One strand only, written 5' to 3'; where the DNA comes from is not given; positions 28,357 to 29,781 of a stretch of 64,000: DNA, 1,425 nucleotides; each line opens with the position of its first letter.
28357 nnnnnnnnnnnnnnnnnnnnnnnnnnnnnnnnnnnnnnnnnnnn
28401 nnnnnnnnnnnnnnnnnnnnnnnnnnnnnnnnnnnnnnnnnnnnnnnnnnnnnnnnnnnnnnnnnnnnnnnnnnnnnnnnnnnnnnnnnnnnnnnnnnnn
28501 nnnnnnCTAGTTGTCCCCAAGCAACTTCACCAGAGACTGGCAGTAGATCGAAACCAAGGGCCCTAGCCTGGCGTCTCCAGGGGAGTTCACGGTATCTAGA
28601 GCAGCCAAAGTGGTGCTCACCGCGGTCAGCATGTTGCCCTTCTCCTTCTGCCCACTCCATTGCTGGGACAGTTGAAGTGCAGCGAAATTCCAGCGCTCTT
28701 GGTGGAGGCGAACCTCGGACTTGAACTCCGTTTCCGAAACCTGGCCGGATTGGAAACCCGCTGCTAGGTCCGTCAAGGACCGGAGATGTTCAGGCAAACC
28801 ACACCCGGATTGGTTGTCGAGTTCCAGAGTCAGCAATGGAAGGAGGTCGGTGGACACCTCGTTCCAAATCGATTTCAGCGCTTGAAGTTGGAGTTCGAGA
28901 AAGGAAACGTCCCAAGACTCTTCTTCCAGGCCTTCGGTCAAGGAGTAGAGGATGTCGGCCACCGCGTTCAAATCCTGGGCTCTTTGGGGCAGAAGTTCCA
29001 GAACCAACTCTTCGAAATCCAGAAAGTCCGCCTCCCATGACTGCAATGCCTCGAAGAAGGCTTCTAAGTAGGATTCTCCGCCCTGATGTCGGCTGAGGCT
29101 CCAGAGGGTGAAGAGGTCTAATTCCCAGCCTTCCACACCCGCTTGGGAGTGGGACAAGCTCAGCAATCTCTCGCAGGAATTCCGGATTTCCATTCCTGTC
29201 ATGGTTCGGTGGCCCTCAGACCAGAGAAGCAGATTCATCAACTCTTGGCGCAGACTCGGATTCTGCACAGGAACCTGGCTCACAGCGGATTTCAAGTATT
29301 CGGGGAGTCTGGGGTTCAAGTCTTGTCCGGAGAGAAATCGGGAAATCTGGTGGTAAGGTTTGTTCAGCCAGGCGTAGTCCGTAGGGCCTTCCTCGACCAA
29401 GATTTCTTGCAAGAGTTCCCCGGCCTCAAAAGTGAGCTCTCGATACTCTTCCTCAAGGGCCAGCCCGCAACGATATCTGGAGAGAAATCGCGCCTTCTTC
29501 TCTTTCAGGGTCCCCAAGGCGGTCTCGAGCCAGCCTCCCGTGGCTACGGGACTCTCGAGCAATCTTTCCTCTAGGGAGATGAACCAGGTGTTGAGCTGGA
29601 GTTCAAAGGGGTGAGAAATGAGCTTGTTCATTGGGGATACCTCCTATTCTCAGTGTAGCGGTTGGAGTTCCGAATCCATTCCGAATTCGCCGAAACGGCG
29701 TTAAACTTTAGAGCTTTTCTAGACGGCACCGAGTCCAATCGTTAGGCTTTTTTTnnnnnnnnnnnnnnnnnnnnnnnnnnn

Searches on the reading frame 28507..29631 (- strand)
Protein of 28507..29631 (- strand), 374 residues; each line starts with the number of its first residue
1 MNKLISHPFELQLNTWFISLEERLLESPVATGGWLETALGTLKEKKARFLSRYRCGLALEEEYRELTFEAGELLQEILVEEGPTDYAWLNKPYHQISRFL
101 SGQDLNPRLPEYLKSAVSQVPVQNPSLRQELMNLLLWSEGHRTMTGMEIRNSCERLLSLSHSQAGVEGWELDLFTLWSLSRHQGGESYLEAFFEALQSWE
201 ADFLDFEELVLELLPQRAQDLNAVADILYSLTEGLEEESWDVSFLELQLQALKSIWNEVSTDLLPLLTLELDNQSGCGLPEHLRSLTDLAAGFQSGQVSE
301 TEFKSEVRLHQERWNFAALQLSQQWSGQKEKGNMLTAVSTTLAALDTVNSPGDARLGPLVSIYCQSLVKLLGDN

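Call 6: search_protein_families(library=pfam, proteins=[window:28507-29631:-], max_evalue=0.01)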
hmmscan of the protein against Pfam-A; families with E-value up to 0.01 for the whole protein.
window:28507-29631:- (374 aa): 1 family
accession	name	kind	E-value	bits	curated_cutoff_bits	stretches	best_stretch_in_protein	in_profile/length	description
PF07995.17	GSDH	-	0.0069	16.2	25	0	119-165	158-204/332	Glucose / Sorbosone dehydrogenase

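Call 70: find_homologous_proteins(query=window:28510-29631:-)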
Query window:28510-29631:- (374 aa): 8 proteins with E <= 0.001 among 8000 candidates.
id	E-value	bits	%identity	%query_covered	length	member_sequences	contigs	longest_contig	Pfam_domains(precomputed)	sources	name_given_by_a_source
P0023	6.4e-244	827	100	100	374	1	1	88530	-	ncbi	-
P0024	1.5e-89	319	44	99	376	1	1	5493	-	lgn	-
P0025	6.8e-89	317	45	100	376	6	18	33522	-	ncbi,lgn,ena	-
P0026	5.6e-68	248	40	99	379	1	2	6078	-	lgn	-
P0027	3.5e-62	229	39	99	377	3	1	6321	-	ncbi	-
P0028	1.3e-59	220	37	99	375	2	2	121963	-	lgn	-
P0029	4.9e-54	202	34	99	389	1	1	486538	-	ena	-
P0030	2.9e-29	120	29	98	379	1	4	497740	-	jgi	jgi:hypothetical protein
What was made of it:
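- Homologues of the 374-aa protein (call 70) were used to fetch loci.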

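Call 71: find_encoding_contigs(protein=P0025, flank=10000, max_places=3)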
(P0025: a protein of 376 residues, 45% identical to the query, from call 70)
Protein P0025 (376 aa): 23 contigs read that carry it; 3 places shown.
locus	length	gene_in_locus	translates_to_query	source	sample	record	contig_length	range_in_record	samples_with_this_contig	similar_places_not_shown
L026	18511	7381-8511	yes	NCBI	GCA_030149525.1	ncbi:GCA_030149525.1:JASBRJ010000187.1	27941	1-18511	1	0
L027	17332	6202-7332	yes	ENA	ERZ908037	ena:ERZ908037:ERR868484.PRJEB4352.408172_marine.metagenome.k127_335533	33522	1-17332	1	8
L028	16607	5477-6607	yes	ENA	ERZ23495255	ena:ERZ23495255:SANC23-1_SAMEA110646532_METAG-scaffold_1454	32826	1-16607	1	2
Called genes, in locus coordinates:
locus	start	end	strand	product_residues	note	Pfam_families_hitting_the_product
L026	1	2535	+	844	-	?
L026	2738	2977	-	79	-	-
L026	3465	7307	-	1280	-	PF00191:Annexin (faint)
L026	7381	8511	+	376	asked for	-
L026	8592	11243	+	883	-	PF02922:CBM_48, PF00128:Alpha-amylase, PF02806:Alpha-amylase_C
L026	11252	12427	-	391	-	PF13535:ATP-grasp_4 (faint)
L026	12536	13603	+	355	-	PF00211:Guanylate_cyc (weak)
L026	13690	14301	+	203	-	-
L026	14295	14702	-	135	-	-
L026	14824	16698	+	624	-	-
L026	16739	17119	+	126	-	-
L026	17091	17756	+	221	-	PF07963:N_methyl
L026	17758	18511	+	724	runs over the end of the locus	PF01590:GAF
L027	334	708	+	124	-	-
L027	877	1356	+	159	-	-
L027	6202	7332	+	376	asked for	-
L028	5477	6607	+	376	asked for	-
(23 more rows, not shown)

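Call 72: find_encoding_contigs(protein=P0028, flank=10000, max_places=2)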
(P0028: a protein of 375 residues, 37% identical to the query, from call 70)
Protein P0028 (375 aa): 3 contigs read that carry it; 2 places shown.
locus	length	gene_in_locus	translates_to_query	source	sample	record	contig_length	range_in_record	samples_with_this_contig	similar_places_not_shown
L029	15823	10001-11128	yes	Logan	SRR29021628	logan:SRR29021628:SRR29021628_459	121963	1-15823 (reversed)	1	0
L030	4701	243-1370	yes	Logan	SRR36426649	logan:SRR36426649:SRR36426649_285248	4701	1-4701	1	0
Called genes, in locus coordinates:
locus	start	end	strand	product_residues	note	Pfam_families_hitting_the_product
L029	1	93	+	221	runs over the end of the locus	PF01476:LysM (faint)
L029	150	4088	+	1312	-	PF00191:Annexin (weak)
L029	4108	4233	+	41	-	-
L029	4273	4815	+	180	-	PF01625:PMSR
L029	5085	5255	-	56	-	-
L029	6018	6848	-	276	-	-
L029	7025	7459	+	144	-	PF12728:HTH_17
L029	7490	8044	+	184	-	PF13470:PIN_3 (weak), PF26343:VapC50_C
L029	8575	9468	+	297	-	PF04055:Radical_SAM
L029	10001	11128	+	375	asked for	-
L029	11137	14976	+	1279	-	PF00191:Annexin (weak)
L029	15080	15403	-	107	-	-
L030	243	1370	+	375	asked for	-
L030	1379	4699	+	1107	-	?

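Call 84: predict_structure(alignment_id=A3)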
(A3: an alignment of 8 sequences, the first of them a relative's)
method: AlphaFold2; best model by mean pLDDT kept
length: 374 residues; sequences in the alignment: 8
mean_pLDDT: 83.4   pTM: 0.38
mean pLDDT of the five models: 83.4, 81.8, 81.0, 80.8, 80.7
residues with pLDDT >= 90: 107; 70-90: 227; 50-70: 27; < 50: 13
segments of 3 or more residues with pLDDT < 50: 1-5, 164-169
pLDDT, mean of each block of 10 residues (from residue 1): 57 87 77 80 90 86 86 81 81 90 88 89 78 92 89 87 49 78 73 88 90 87 92 80 86 88 78 62 89 92 94 87 83 89 93 91 88 67
secondary structure, 60 per line:
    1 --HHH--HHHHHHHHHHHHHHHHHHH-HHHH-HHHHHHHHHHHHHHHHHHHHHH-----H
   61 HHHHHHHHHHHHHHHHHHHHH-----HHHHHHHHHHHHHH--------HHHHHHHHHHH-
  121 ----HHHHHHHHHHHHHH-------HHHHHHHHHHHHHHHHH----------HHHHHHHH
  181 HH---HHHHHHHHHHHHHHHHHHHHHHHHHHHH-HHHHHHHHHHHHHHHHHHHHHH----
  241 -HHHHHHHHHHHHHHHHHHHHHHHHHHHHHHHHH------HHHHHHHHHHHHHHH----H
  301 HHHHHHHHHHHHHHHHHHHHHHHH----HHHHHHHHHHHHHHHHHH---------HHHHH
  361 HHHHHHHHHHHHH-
elements in order: H8-26 H28-31 H33-54 H60-81 H87-100 H109-119 H125-138 H146-162 H173-182 H186-213 H215-236 H242-274 H281-295 H300-324 H329-346 H356-373
